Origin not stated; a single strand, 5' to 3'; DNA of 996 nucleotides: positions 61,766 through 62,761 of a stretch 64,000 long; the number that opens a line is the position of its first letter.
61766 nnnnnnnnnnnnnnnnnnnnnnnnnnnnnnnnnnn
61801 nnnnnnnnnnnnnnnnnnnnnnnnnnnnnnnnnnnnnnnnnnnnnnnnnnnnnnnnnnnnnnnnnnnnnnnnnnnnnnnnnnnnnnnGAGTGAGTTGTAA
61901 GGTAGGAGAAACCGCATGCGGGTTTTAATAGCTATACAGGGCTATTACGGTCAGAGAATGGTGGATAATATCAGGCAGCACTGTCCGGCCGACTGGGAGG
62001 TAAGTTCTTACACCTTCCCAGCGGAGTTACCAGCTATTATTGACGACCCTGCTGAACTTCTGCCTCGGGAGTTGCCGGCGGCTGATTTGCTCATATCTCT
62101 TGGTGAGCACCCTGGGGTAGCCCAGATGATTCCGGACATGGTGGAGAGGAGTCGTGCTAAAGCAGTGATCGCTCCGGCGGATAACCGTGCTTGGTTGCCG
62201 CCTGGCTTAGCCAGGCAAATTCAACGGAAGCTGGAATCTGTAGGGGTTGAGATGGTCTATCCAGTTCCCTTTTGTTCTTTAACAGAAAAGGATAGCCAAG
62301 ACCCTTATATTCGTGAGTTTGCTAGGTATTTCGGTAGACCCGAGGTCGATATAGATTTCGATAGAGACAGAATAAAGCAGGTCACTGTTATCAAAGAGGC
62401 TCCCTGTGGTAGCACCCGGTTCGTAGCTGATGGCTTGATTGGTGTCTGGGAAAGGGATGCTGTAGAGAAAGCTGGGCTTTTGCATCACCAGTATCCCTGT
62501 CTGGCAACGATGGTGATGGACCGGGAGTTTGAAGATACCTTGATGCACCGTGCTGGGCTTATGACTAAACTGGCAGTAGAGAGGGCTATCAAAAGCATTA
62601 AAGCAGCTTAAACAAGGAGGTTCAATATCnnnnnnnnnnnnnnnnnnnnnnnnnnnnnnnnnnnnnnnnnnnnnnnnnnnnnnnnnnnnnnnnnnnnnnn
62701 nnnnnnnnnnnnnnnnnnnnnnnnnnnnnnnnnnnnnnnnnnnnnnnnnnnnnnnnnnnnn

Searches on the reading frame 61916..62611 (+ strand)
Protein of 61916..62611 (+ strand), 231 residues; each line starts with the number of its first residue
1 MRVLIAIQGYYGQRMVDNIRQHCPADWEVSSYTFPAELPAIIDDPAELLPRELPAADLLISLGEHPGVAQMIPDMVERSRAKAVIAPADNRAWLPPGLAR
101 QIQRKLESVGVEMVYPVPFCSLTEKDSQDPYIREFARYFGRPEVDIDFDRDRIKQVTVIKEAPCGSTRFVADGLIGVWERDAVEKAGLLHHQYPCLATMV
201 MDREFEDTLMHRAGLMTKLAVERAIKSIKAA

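Call 6: search_protein_families(library=pfam, proteins=[window:61916-62611:+])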
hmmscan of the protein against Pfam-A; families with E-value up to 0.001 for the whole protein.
window:61916-62611:+ (231 aa): 1 family
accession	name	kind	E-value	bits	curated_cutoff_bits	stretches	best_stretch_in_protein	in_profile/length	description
PF02593.20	DUF166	-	1.5e-58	198.4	24.4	1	6-226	3-220/221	Domain of unknown function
